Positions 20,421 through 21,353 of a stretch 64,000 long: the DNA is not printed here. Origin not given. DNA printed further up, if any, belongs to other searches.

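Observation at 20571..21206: Mini CFeSP/HgcA-like corrinoid-domain protein: Fe-S motif degenerated, TIM barrel deleted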

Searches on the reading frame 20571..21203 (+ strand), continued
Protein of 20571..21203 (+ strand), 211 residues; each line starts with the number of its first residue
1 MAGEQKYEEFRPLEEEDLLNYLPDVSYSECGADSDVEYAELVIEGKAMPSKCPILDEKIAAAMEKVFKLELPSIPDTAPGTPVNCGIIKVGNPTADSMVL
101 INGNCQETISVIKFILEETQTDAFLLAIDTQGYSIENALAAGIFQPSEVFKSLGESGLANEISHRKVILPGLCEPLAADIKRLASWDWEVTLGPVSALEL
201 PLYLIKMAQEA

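Call 71: search_protein_families(library=pfam, proteins=[L028:418-1374:+, L028:1776-3593:+, L028:3660-4040:-, L028:4054-4467:-, L028:4598-5737:+, L028:6653-6982:+, L028:7155-7556:+, L028:8402-8857:+, L028:9061-10173:+, L028:10725-11720:-], max_evalue=0.001)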
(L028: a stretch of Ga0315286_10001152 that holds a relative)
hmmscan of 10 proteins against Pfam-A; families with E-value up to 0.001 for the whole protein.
L028:418-1374:+ (319 aa): 14 families
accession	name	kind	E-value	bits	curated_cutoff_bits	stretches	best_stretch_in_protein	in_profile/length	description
PF02596.20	DUF169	-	1.9e-59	201.4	27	1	86-292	2-207/209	Uncharacterised ArCR, COG2043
PF00037.32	Fer4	-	1.4e-11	44.1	21.1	2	38-59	3-24/24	4Fe-4S binding domain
PF12838.12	Fer4_7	-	2.1e-09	38.1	27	1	13-57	2-52/52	4Fe-4S dicluster domain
PF13484.11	Fer4_16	-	2.3e-08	35.2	30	1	43-72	2-30/66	4Fe-4S double cluster binding domain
PF13187.11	Fer4_9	-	4e-08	33.6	27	1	12-58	1-52/52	4Fe-4S dicluster domain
PF14697.11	Fer4_21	-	3.2e-07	30.8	35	1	8-60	3-59/59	4Fe-4S dicluster domain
PF13237.11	Fer4_10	-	3.5e-07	30.5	25.5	1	6-54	2-53/53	4Fe-4S dicluster domain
PF12797.12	Fer4_2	-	3.7e-06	27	24.5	0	37-55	4-22/22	4Fe-4S binding domain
PF12837.12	Fer4_6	-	6.8e-06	26.2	25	1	5-28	1-24/24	4Fe-4S binding domain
PF12800.12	Fer4_4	-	2.5e-05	24.7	24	0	11-25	2-16/17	4Fe-4S binding domain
PF13183.11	Fer4_8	-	2.7e-05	25.1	27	0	42-57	4-19/68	4Fe-4S dicluster domain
PF13534.11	Fer4_17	-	4.6e-05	24.3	22.2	0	8-26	41-59/61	4Fe-4S dicluster domain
PF25160.1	LdpA_Fe-S-bd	-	5.4e-05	23.3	27.6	1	12-60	4-45/49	LdpA Fe-S cluster-binding domain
PF12798.12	Fer4_3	-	0.00013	23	27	0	43-57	1-15/15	4Fe-4S binding domain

L028:1776-3593:+ (606 aa): 19 families
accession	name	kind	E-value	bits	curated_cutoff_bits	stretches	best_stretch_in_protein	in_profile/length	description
PF02374.21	ArsA_ATPase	-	2.1e-152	507.1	24.3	4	12-165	1-154/305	Anion-transporting ATPase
PF01656.29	CbiA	-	8.5e-21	74.7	25.4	2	15-243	2-86/125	CobQ/CobB/MinD/ParA nucleotide binding domain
PF13614.12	AAA_31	-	7.8e-19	68.7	27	2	17-148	7-130/177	AAA domain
PF10609.15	ParA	-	7.2e-14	52.2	27.1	2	12-49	4-41/246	NUBPL iron-transfer P-loop NTPase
PF00142.24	Fer4_NifH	-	1.6e-12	47.9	25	2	15-51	3-39/271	4Fe-4S iron sulfur cluster binding proteins, NifH/frxC family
PF03308.22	MeaB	-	2.9e-10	40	23.1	1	324-371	27-74/273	Methylmalonyl Co-A mutase-associated GTPase MeaB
PF25199.1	nSTAND_NTPase5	-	4e-10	40.1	34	1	6-76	35-109/145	Novel STAND NTPase 5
PF20720.3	nSTAND3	-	7.6e-10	39.1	27.2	0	319-376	6-61/155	Novel STAND NTPase 3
PF13481.12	AAA_25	-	1e-06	28.9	27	0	314-363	16-65/195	AAA domain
PF00448.28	SRP54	-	2.5e-06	27.7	22.7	0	14-49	3-38/196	SRP54-type protein, GTPase domain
PF01583.26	APS_kinase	-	3.6e-06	27.5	21.1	0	332-364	4-36/152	Adenylylsulphate kinase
PF00931.28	NB-ARC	-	1.3e-05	25.1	23.5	0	316-347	4-35/248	NB-ARC domain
PF02562.22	PhoH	-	2.4e-05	24.4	27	0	11-55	18-62/205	PhoH-like protein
PF03193.22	RsgA_GTPase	-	4.2e-05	23.9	30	0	310-347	86-123/174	RsgA GTPase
PF03029.23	ATP_bind_1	-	0.00012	22.3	27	0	336-371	2-37/240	Conserved hypothetical ATP binding protein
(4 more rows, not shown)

L028:3660-4040:- (126 aa): 4 families
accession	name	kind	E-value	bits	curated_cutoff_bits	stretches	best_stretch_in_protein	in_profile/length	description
PF01022.26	HTH_5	-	4.5e-11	42.9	22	1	57-102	2-47/47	Bacterial regulatory protein, arsR family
PF13601.12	HTH_34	-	1.4e-06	28.8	27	1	58-120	1-68/80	Winged helix DNA-binding domain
PF12840.13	HTH_20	-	1.4e-05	25.4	27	1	75-102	24-50/51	Helix-turn-helix domain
PF24038.1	DUF7347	-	0.0008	20.1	27.6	0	48-118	2-71/77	Domain of unknown function (DUF7347)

L028:4054-4467:- (137 aa): 1 family
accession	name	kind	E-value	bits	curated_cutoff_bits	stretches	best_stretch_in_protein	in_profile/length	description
PF01451.26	LMWPc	-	6.7e-17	62.5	23.2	1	3-126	1-138/144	Low molecular weight phosphotyrosine protein phosphatase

L028:4598-5737:+ (380 aa): 1 family
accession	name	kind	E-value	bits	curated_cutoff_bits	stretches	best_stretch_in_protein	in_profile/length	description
PF01758.21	SBF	-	2e-51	174.8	24.3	1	63-263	1-190/191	Sodium Bile acid symporter family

L028:6653-6982:+ (110 aa): 1 family
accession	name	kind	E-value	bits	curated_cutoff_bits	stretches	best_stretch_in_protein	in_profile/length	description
PF22263.1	DUF6951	-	1.3e-14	54.8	27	1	4-95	2-95/101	Family of unknown function (DUF6951)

L028:7155-7556:+ (134 aa): 1 family
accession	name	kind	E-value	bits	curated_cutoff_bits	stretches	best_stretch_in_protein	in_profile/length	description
PF22263.1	DUF6951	-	6.7e-16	59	27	1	28-121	2-97/101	Family of unknown function (DUF6951)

L028:8402-8857:+ (152 aa): 3 families
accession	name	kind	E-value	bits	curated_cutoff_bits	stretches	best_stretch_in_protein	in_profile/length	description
PF12724.12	Flavodoxin_5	-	2.2e-19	70.6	27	1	27-121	1-100/145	Flavodoxin domain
PF12641.12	Flavodoxin_3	-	4.2e-08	33.6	27.5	1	27-113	1-84/160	Flavodoxin domain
PF00258.30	Flavodoxin_1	-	1.7e-05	25.4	25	1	28-139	1-131/143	Flavodoxin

L028:9061-10173:+ (371 aa): 1 family
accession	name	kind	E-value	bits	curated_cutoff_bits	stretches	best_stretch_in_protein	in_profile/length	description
PF09851.14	SHOCT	-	3.9e-06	26.9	27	1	339-363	1-25/28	Short C-terminal domain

L028:10725-11720:- (331 aa): 1 family
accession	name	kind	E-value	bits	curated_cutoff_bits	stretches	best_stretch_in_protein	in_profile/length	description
PF10061.14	DUF2299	-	2.9e-17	63.2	22.8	1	3-137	1-137/138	Uncharacterized conserved protein (DUF2299)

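Call 72: search_protein_families(library=pfam, proteins=[L031:826-2595:-, L031:3084-3473:-, L031:4005-4394:-, L031:4549-5694:+, L031:6406-6801:+, L031:6808-7149:+, L031:7322-8131:-, L032:1448-2512:+, L032:2493-3125:+, L032:3138-3884:-], max_evalue=0.001)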
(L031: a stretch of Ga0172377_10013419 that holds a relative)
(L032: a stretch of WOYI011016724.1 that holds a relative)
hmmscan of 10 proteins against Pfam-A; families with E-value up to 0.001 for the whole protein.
L031:826-2595:- (589 aa): 1 family
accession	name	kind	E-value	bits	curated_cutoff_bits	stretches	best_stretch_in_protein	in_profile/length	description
PF00361.26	Proton_antipo_M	-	7.2e-37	127.6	21.5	1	67-358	1-285/294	NADH:quinone oxidoreductase/Mrp antiporter, TM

L031:3084-3473:- (129 aa): 1 family
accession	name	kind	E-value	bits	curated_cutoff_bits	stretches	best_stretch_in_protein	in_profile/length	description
PF08859.16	DGC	-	5.5e-29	100.8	27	1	20-119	1-100/106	DGC domain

L031:4005-4394:- (129 aa): 4 families
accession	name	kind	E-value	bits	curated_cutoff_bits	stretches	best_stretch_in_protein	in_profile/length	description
PF01022.26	HTH_5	-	1.5e-10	41.2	22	1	57-102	2-47/47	Bacterial regulatory protein, arsR family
PF13601.12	HTH_34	-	3.9e-07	30.6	27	1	58-118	1-66/80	Winged helix DNA-binding domain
PF12840.13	HTH_20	-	0.00015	22.1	27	1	77-100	22-48/51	Helix-turn-helix domain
PF24038.1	DUF7347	-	0.00018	22.1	27.6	1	50-121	4-74/77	Domain of unknown function (DUF7347)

L031:4549-5694:+ (382 aa): 1 family
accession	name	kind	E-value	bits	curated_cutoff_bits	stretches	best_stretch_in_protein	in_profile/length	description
PF01758.21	SBF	-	4.9e-54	183.4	24.3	1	65-265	1-190/191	Sodium Bile acid symporter family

L031:6406-6801:+ (132 aa): 1 family
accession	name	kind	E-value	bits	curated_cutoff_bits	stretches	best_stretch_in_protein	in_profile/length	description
PF01451.26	LMWPc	-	1.5e-17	64.6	23.2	1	3-124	1-144/144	Low molecular weight phosphotyrosine protein phosphatase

L031:6808-7149:+ (114 aa): 1 family
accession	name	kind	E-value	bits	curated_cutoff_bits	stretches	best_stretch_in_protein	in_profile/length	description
PF22263.1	DUF6951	-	1.5e-18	67.5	27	1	3-99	2-101/101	Family of unknown function (DUF6951)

L031:7322-8131:- (269 aa): 1 family
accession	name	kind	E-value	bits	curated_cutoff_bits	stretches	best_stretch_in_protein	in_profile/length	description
PF01208.23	URO-D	-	1.4e-56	192.4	23.9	1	1-260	82-340/346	Uroporphyrinogen decarboxylase (URO-D)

L032:1448-2512:+ (355 aa): 2 families
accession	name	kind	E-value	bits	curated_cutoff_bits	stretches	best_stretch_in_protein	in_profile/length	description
PF01137.26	RTC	-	1.7e-72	243.7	27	1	15-331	2-220/221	RNA 3'-terminal phosphate cyclase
PF05189.18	RTC_insert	-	5.2e-17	62.6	23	1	188-279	3-101/102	RNA 3'-terminal phosphate cyclase (RTC), insert domain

L032:2493-3125:+ (211 aa): 1 family
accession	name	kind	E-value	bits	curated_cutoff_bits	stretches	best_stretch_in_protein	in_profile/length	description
PF01872.23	RibD_C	-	1.6e-49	168.9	24.1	1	3-203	1-197/197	RibD C-terminal domain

L032:3138-3884:- (248 aa): 5 families
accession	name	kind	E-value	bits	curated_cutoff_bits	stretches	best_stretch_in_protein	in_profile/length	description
PF01022.26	HTH_5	-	8.3e-09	35.6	22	1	26-68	4-46/47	Bacterial regulatory protein, arsR family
PF12802.13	MarR_2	-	4.5e-07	30.4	27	1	24-78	5-61/61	MarR family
PF01047.28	MarR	-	2.7e-05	24.4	24.6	1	26-78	5-58/59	MarR family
PF12840.13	HTH_20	-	6.2e-05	23.3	27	1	22-68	2-49/51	Helix-turn-helix domain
PF13412.12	HTH_24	-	0.00024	21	21.9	1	27-68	6-48/48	Winged helix-turn-helix DNA-binding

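Call 86: search_protein_families(library=ncbifam, proteins=[L013:7247-8896:+], max_evalue=1e-10)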
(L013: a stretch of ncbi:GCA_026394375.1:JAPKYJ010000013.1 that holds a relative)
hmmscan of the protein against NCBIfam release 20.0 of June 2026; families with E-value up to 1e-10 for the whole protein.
L013:7247-8896:+ (550 aa): 2 families
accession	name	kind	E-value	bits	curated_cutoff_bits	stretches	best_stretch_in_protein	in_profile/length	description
TIGR04270.1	Rama_corrin_act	subfamily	8.1e-224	743.9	500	1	6-540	2-533/534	methylamine methyltransferase corrinoid protein reductive activase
NF040756.1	corr_regen_AcsV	exception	2.5e-27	95.5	800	1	5-397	210-602/632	corrinoid activation/regeneration protein AcsV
